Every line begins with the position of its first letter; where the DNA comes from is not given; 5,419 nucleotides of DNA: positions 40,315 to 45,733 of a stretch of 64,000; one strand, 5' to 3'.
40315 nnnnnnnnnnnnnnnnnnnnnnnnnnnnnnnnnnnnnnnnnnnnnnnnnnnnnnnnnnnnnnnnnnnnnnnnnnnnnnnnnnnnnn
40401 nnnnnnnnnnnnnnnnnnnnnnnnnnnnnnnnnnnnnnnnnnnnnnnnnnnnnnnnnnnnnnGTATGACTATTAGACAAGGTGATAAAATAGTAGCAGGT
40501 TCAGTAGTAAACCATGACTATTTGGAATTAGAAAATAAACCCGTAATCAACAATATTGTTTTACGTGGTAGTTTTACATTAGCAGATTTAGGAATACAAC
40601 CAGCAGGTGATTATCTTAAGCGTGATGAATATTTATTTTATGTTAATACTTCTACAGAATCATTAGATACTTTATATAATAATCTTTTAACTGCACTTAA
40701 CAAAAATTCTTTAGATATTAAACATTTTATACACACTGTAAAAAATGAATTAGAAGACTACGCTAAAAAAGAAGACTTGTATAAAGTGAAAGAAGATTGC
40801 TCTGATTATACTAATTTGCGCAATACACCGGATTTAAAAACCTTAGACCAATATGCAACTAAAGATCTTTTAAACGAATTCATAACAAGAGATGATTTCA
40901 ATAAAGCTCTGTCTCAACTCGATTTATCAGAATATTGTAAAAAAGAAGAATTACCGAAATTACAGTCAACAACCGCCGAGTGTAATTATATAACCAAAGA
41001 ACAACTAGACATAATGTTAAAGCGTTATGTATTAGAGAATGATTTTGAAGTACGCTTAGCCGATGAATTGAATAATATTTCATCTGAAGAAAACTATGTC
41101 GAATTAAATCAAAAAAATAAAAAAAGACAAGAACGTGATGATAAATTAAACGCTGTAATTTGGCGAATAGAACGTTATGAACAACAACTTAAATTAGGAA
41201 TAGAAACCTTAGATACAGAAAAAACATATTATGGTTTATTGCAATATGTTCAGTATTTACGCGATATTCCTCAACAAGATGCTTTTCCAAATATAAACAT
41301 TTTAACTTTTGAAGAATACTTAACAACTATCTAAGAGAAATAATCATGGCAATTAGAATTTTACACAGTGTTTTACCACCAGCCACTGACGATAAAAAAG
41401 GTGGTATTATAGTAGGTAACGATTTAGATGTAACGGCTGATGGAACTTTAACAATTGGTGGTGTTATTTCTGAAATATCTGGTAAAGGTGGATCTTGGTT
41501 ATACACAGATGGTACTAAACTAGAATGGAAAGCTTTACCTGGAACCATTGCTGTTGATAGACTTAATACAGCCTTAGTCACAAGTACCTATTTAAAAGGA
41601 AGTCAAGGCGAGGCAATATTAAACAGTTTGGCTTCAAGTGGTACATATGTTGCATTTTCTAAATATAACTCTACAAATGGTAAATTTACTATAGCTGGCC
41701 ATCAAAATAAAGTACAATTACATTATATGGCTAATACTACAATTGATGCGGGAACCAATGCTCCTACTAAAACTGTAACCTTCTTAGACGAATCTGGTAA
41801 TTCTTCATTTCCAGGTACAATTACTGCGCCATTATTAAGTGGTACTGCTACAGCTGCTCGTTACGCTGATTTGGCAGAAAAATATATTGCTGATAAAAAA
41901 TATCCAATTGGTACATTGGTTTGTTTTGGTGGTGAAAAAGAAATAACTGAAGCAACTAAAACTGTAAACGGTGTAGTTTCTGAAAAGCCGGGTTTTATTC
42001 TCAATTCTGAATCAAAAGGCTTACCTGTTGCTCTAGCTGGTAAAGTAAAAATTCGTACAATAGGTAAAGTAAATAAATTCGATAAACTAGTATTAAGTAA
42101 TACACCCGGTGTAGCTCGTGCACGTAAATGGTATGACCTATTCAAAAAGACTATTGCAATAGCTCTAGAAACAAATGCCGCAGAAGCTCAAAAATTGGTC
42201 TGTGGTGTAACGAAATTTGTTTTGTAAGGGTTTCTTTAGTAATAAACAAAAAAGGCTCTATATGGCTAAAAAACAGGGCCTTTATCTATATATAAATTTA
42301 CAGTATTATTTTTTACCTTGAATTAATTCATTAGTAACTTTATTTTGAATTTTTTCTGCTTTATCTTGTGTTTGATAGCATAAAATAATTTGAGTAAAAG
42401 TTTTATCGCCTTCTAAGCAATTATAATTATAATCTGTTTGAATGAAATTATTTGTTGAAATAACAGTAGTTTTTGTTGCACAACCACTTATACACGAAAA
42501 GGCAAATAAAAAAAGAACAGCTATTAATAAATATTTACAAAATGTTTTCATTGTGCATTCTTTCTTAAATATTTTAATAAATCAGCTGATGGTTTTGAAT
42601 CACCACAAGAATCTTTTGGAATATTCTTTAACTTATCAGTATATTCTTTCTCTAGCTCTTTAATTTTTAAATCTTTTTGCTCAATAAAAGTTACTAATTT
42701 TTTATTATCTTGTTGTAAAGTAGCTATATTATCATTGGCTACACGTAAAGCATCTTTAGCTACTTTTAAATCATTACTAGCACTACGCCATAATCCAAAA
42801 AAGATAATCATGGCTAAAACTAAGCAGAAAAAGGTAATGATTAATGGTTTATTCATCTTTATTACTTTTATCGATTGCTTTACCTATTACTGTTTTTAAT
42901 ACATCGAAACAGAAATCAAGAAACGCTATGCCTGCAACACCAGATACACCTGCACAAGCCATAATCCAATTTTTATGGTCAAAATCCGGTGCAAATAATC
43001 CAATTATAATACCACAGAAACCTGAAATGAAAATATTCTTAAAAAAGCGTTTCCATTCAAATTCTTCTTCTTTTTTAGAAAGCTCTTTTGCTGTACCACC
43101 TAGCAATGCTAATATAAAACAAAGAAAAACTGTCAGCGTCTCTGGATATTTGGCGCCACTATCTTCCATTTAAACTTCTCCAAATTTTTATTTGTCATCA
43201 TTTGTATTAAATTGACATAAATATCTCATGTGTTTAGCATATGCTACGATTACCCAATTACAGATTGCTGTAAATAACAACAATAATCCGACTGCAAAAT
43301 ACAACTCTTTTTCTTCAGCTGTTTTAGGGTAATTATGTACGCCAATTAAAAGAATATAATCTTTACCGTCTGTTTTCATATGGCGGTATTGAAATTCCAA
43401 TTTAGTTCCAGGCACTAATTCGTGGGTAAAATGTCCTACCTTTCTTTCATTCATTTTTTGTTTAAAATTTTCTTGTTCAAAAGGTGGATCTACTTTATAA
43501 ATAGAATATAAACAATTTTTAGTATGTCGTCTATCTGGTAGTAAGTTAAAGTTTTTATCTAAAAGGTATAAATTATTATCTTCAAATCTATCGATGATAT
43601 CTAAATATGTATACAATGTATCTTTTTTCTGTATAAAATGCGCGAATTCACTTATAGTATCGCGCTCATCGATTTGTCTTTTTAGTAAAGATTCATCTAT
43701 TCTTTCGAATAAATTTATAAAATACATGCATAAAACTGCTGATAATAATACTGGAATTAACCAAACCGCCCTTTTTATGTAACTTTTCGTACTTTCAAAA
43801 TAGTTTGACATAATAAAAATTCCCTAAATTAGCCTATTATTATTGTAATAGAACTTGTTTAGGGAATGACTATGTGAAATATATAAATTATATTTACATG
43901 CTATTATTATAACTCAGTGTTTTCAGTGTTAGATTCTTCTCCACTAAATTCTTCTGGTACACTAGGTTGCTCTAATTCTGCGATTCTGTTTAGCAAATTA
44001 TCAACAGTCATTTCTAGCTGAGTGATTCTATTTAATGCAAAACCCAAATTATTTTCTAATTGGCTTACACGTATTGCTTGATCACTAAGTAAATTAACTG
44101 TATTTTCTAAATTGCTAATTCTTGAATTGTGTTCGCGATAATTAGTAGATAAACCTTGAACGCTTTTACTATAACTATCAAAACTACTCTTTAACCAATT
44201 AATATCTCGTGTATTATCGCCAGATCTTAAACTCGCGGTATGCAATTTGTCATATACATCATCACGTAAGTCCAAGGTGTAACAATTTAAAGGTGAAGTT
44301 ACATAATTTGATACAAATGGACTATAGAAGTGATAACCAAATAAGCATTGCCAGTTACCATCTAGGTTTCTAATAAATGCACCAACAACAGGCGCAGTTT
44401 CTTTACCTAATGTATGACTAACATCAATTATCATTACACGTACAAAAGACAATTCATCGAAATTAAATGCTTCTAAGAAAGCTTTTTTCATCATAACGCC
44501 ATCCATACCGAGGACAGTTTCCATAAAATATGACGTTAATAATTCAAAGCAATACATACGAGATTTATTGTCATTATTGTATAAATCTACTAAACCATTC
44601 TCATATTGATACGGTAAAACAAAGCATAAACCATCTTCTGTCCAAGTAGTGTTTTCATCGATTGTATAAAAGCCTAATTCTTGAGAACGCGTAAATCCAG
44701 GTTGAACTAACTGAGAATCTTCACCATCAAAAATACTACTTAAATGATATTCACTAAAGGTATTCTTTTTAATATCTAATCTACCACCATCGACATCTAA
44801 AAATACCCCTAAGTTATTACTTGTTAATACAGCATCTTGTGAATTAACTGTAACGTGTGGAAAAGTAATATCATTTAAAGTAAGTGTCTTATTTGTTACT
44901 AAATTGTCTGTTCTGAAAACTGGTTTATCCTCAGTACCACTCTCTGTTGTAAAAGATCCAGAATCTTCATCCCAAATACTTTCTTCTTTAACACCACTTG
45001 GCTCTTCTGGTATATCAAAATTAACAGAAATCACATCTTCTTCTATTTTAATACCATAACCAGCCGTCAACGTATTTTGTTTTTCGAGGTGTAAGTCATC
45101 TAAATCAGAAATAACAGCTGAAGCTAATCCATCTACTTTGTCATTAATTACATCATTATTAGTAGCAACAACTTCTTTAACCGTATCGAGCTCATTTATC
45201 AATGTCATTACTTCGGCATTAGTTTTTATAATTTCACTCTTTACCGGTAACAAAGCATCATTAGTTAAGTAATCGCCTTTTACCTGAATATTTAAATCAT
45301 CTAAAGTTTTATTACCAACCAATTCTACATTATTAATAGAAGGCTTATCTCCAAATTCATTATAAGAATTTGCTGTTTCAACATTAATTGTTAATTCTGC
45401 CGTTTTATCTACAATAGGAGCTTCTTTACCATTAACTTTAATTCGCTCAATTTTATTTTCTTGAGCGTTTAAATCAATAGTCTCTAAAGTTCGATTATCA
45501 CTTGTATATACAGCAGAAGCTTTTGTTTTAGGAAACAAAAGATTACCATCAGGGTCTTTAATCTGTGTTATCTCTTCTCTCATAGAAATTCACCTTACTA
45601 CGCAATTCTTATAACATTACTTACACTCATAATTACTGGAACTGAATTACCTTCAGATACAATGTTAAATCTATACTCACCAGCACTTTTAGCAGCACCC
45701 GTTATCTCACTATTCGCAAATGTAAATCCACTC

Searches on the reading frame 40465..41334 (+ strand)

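Call 10: search_protein_families(library=phrogs, proteins=[window:40465-41334:+], max_evalue=0.001)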
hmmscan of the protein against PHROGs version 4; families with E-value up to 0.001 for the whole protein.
window:40465-41334:+ (289 aa): 6 families
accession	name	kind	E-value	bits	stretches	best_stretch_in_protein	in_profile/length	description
phrog_8716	-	tail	3.7e-09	38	1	207-276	67-136/152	tail fiber protein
phrog_188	-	tail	1e-05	26.4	1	218-278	117-176/207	tail fiber assembly protein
phrog_4912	-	tail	1.9e-05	25.5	1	182-276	106-193/226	tail fiber assembly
phrog_24985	-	unknown function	0.00015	22.8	0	17-44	30-57/70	-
phrog_4628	-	tail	0.00075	20.8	1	205-276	54-116/126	tail fiber assembly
phrog_8746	-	tail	0.00095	20.4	0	208-276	70-130/139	tail fiber assembly protein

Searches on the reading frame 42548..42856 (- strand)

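Call 27: search_protein_families(library=phrogs, proteins=[window:42548-42856:-], max_evalue=0.01)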
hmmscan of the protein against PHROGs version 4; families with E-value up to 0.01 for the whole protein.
window:42548-42856:- (102 aa): 4 families
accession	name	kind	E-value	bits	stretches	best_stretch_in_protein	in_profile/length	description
phrog_25501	-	unknown function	0.00081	20.5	1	1-90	1-90/211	-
phrog_3671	-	unknown function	0.0038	18.4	1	14-77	18-78/87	-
phrog_6631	-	unknown function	0.0062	17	1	1-79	1-76/251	-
phrog_89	-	lysis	0.0097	16.9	0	9-71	7-65/143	Rz-like spanin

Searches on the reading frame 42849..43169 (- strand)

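Call 27: search_protein_families(library=phrogs, proteins=[window:42849-43169:-], max_evalue=0.01)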
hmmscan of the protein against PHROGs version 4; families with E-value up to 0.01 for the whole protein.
window:42849-43169:- (106 aa): 2 families
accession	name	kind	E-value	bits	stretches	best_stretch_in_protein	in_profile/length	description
phrog_6384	-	lysis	2.2e-14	54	1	10-99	14-106/111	holin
phrog_785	-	lysis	3e-12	47.2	1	12-97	15-103/107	holin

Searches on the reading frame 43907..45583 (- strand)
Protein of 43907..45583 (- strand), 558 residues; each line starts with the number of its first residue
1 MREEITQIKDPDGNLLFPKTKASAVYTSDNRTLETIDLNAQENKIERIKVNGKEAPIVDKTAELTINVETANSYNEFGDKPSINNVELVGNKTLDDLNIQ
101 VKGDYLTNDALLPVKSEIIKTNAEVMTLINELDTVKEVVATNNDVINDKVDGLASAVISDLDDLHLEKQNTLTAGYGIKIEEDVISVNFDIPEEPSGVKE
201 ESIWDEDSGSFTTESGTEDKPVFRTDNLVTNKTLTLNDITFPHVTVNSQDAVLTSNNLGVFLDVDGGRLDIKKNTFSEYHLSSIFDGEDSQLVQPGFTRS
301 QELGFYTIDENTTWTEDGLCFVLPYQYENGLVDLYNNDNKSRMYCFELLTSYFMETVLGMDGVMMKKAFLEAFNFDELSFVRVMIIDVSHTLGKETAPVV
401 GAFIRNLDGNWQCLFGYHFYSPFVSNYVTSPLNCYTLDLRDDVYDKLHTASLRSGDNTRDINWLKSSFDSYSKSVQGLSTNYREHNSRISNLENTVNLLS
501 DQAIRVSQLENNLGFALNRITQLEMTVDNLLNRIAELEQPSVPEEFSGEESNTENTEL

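Call 10: search_protein_families(library=phrogs, proteins=[window:43907-45583:-], max_evalue=0.001)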
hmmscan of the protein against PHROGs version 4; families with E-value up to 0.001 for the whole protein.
window:43907-45583:- (558 aa): 3 families
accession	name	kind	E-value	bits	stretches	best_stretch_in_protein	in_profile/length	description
phrog_24985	-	unknown function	3.3e-05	24.9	1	68-99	26-57/70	-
phrog_25009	-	unknown function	0.00012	21.9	1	452-497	321-366/431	-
phrog_13576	-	other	0.0002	22.5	0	469-539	52-119/126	methyltransferase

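Call 15: search_protein_families(library=pfam, proteins=[window:43907-45583:-], max_evalue=0.01)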
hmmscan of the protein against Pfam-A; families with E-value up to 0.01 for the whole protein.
window:43907-45583:- (558 aa): 1 family
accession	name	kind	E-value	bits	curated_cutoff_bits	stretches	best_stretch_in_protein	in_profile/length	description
PF10046.14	BLOC1_2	-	0.0052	17.6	33.4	1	464-539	11-86/96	Biogenesis of lysosome-related organelles complex-1 subunit 2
